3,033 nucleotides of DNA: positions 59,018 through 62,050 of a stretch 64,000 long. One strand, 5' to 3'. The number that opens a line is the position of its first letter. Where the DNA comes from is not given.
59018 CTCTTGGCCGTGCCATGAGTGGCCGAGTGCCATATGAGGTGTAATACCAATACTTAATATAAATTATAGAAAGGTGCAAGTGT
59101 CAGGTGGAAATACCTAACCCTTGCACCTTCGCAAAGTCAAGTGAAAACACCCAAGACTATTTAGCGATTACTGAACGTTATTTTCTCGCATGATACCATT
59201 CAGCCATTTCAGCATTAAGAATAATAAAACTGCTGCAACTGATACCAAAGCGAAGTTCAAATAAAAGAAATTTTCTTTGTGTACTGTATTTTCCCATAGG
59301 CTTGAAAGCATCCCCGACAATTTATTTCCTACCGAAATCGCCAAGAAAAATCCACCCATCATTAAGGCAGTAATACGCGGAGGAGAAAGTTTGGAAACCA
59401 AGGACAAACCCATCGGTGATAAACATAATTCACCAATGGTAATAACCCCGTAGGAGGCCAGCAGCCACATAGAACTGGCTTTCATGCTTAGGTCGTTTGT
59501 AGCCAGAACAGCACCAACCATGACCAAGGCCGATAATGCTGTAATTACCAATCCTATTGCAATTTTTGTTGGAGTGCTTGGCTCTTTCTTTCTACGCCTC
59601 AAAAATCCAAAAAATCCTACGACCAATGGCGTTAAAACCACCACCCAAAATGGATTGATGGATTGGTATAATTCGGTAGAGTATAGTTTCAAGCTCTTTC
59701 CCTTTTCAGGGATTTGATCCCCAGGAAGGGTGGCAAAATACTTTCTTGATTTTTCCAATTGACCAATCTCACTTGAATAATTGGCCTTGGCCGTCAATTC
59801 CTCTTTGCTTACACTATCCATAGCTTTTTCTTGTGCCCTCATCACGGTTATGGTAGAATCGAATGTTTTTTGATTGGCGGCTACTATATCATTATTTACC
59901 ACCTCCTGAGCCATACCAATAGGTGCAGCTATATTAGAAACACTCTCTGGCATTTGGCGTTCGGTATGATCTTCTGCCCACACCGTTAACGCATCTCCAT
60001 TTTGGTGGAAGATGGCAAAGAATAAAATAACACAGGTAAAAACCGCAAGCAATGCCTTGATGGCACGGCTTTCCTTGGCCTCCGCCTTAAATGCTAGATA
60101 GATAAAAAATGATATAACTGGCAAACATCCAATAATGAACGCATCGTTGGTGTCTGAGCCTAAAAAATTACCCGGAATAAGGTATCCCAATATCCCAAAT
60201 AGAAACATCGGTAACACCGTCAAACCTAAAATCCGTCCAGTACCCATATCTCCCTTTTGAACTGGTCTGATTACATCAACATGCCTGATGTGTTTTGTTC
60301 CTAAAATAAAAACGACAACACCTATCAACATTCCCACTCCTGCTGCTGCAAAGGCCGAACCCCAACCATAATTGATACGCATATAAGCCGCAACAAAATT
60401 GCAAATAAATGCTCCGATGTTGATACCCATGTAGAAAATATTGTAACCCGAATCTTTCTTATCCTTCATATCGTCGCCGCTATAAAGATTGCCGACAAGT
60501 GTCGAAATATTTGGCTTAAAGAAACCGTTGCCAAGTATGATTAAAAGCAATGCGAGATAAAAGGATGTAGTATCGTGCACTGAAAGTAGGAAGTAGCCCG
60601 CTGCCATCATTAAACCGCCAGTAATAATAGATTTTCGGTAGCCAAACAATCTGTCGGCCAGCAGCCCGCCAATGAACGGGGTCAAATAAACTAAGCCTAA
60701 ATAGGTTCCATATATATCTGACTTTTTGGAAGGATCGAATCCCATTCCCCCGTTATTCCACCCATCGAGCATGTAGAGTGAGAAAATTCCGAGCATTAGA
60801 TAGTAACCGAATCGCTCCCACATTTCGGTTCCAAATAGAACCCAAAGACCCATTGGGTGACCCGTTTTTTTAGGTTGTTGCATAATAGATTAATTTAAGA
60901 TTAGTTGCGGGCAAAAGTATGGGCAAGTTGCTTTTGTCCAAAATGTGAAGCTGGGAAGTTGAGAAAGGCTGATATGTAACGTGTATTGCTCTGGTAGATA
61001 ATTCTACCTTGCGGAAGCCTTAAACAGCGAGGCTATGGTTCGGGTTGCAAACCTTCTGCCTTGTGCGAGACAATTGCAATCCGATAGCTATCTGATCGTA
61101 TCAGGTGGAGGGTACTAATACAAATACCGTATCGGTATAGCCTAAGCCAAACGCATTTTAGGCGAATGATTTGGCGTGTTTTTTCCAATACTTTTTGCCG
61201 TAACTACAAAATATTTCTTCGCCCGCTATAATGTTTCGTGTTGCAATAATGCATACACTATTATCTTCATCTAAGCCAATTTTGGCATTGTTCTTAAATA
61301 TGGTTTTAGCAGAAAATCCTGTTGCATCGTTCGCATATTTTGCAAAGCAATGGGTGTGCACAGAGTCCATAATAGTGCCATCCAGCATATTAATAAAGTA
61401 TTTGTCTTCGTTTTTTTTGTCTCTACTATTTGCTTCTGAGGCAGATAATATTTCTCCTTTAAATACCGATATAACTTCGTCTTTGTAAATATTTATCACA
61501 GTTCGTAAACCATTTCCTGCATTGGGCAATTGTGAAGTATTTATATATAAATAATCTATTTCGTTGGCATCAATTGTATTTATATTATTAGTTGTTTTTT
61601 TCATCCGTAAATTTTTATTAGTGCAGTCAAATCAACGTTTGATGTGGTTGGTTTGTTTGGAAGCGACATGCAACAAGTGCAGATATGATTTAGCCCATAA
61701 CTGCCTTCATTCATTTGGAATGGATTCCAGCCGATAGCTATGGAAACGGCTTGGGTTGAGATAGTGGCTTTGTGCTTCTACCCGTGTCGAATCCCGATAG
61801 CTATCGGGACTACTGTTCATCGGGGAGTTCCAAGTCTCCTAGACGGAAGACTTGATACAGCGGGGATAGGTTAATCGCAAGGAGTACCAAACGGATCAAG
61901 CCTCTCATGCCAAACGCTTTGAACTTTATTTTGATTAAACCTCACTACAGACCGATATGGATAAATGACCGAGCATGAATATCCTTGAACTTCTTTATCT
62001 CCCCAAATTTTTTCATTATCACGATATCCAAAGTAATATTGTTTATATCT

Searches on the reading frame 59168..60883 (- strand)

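Call 16: search_protein_families(library=pfam, proteins=[window:59168-60883:-])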
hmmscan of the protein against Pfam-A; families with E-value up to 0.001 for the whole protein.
window:59168-60883:- (571 aa): 3 families
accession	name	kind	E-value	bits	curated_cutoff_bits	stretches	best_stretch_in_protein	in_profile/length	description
PF00854.27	PTR2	-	1.4e-52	179.4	27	2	84-310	2-231/392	POT family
PF07690.21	MFS_1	-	1.5e-19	70.6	33.4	1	25-292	10-286/347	Major Facilitator Superfamily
PF00083.30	Sugar_tr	-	7.2e-05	22.3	22.3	1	66-193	301-435/452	Sugar (and other) transporter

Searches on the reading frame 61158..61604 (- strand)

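Call 16: search_protein_families(library=pfam, proteins=[window:61158-61604:-])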
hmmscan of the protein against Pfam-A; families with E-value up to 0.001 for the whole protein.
window:61158-61604:- (148 aa): 1 family
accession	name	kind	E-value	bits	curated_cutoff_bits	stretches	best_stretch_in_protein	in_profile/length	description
PF00856.33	SET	-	4.8e-10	40.2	22.4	1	30-136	1-105/105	SET domain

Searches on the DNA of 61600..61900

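Call 22: search_rna_families(source=window, start=61600, end=61900, threshold=evalue, max_evalue=10, show_alignments=2)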
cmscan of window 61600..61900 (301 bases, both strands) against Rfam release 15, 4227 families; matches with E-value up to 10: 1.
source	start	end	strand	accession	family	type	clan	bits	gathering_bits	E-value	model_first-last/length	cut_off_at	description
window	61671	61768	-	RF01934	bxd_6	Gene; lncRNA;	-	12.5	50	6.3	1-93/93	no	Bithoraxoid conserved region 6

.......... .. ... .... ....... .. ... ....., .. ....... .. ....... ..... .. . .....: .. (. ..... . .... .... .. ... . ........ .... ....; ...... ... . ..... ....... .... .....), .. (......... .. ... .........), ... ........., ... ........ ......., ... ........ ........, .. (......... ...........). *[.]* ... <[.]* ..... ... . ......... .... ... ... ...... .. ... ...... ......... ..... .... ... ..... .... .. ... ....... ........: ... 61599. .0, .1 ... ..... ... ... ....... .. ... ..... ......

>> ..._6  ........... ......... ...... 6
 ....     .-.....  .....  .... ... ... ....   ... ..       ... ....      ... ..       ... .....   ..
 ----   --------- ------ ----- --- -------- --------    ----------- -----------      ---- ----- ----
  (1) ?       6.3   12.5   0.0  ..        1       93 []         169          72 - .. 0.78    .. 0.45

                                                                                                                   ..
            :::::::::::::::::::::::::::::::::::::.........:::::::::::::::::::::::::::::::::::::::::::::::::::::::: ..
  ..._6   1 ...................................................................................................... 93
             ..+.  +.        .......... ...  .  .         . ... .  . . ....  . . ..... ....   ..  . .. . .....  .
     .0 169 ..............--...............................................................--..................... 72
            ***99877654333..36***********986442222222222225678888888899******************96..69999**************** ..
